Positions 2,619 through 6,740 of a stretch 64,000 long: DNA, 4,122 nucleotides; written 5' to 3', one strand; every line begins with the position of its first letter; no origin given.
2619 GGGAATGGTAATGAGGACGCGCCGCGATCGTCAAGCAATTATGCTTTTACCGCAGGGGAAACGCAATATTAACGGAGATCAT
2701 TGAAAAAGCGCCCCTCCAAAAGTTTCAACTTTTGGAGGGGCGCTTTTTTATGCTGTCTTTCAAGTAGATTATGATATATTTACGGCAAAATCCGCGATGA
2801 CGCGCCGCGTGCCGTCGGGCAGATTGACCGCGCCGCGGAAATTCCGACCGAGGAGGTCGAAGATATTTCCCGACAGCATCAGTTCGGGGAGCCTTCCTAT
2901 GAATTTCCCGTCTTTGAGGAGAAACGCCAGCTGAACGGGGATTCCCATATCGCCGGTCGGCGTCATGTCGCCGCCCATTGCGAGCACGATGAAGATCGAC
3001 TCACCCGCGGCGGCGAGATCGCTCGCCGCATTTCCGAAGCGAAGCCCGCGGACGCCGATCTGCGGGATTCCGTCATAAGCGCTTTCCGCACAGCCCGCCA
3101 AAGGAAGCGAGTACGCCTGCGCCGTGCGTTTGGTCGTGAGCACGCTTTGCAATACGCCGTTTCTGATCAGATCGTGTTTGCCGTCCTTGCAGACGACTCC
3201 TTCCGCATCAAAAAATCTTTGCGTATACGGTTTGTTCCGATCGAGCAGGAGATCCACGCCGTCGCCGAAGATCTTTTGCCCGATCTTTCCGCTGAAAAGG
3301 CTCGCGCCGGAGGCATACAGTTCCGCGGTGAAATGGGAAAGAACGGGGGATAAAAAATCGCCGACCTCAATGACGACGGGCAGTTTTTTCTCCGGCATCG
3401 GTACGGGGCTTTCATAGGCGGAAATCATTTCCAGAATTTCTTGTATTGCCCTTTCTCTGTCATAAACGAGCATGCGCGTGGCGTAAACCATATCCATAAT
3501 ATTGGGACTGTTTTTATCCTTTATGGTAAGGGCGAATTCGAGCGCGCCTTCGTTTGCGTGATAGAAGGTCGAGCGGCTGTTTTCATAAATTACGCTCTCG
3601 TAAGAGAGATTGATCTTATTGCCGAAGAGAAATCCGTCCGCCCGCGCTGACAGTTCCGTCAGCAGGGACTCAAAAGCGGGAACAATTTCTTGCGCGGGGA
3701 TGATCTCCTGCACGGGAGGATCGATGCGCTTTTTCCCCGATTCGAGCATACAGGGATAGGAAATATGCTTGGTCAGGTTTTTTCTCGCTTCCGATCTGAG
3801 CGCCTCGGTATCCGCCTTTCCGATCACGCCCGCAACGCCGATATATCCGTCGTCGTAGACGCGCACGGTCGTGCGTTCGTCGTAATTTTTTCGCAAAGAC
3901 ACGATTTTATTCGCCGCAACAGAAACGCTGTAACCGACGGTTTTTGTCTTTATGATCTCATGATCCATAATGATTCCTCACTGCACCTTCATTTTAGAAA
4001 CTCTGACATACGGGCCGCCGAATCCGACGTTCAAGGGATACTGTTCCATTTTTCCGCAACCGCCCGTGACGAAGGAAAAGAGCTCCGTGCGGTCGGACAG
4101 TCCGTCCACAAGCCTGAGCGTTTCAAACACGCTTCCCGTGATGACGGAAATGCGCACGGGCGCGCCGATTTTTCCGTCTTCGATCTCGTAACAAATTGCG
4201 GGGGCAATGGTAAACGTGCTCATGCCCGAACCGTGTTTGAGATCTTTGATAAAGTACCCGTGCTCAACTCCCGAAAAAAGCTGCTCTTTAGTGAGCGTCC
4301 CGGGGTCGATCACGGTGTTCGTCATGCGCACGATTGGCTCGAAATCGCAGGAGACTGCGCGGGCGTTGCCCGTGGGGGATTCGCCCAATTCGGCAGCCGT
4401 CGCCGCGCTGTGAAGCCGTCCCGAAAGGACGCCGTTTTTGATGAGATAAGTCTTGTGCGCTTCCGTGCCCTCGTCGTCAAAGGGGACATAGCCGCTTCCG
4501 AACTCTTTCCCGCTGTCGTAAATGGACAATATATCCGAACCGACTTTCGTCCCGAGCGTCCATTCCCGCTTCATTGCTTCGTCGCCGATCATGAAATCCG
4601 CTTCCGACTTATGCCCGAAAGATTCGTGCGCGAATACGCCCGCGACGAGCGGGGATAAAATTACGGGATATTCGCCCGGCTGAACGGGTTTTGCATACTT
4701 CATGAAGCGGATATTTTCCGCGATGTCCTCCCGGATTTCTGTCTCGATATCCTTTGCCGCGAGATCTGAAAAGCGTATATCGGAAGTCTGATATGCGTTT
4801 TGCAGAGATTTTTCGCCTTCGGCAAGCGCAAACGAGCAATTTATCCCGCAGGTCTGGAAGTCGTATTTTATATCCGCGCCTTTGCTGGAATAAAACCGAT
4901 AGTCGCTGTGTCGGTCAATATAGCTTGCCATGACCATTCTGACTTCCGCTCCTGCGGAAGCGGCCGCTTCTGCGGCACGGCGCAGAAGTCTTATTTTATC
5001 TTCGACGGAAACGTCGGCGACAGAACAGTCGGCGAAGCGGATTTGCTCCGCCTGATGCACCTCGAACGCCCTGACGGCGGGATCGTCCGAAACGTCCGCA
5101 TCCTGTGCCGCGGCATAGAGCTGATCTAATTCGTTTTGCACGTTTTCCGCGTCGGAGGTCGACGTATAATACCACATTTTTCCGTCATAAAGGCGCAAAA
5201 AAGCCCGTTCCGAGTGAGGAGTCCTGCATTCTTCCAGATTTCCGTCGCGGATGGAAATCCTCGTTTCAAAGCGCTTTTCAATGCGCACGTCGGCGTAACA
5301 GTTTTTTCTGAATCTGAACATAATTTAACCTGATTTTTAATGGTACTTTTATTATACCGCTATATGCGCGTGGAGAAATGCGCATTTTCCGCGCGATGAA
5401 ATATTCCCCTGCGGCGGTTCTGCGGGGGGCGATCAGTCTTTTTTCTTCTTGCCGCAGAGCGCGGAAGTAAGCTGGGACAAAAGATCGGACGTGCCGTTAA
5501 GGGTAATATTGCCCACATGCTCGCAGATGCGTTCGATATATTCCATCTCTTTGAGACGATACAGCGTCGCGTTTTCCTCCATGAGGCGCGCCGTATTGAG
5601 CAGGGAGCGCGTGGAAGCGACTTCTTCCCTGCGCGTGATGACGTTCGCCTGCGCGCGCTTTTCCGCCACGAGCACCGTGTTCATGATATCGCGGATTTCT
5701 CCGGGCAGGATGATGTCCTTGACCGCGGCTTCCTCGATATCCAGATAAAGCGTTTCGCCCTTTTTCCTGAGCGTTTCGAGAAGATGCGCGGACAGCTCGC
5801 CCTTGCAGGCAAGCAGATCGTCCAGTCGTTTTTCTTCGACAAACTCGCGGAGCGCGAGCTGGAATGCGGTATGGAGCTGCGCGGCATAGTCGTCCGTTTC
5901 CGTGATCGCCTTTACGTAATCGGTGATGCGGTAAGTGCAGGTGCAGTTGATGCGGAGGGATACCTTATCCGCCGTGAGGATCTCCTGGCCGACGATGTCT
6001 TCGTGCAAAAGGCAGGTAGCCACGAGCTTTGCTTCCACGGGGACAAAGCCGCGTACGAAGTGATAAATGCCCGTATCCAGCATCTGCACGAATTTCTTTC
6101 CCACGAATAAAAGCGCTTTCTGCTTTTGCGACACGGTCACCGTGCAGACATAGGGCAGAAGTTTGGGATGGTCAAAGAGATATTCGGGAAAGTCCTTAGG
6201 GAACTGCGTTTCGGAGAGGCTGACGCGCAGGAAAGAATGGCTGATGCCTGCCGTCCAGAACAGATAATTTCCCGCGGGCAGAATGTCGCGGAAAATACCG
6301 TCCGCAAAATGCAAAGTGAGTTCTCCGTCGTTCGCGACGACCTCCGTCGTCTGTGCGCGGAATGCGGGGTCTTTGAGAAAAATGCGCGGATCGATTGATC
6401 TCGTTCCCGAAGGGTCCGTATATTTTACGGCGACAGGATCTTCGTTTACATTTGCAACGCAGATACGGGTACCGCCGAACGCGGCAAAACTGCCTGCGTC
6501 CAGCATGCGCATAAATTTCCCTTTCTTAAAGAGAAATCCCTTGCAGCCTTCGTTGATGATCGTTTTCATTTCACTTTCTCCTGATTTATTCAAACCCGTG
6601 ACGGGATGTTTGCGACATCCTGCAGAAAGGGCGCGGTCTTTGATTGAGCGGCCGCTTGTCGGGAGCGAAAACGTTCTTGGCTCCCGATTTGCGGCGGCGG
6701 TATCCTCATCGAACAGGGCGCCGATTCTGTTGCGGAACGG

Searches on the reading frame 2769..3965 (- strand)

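Call 68: search_protein_families(library=pfam, proteins=[window:2769-3965:-], max_evalue=0.00001)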
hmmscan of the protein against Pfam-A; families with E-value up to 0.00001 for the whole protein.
window:2769-3965:- (398 aa): 1 family
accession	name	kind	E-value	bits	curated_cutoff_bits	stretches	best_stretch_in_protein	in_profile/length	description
PF19289.4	PmbA_TldD_3rd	-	7.1e-24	84.6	22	1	201-373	13-191/220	PmbA/TldA metallopeptidase C-terminal domain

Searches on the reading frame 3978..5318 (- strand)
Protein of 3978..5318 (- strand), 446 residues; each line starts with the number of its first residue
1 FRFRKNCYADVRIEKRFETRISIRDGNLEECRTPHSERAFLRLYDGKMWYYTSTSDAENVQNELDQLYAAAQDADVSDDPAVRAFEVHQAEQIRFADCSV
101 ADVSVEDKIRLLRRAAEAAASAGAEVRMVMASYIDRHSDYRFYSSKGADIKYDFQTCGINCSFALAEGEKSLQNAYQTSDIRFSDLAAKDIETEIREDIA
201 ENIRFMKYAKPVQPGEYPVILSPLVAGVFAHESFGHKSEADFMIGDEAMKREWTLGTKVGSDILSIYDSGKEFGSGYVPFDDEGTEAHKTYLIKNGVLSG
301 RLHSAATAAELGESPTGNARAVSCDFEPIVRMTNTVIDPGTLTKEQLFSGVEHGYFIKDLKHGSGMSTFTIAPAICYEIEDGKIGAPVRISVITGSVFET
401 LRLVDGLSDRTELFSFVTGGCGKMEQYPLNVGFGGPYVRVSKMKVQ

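Call 68: search_protein_families(library=pfam, proteins=[window:3978-5318:-], max_evalue=0.00001)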
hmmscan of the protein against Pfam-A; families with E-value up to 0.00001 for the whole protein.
window:3978-5318:- (446 aa): 3 families
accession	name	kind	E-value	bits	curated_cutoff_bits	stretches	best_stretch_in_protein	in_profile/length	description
PF19289.4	PmbA_TldD_3rd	-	4.6e-51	173.5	22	1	214-445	1-218/220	PmbA/TldA metallopeptidase C-terminal domain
PF01523.21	PmbA_TldD_1st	-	3.3e-10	40.4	20.9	1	9-71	1-65/65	PmbA/TldA metallopeptidase domain 1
PF19290.4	PmbA_TldD_2nd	-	6.5e-10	39.9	20.9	1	101-197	4-99/109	PmbA/TldA metallopeptidase central domain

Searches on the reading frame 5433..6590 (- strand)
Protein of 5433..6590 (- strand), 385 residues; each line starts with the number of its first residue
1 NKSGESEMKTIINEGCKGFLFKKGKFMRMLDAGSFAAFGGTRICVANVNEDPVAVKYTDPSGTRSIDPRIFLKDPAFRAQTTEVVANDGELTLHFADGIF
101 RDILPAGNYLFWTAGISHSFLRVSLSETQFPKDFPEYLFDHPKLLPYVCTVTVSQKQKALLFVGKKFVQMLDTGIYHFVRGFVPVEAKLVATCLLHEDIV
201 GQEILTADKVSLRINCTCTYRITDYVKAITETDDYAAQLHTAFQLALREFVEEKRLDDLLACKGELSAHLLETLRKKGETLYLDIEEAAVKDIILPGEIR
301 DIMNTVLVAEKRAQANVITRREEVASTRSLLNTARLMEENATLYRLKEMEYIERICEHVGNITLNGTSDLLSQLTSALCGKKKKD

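Call 68: search_protein_families(library=pfam, proteins=[window:5433-6590:-], max_evalue=0.00001)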
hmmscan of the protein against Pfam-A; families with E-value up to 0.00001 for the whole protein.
window:5433-6590:- (385 aa): 1 family
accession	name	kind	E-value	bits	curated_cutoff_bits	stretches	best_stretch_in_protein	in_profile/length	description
PF01145.31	Band_7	-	3.8e-18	66.6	23.6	1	152-323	2-175/176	SPFH domain / Band 7 family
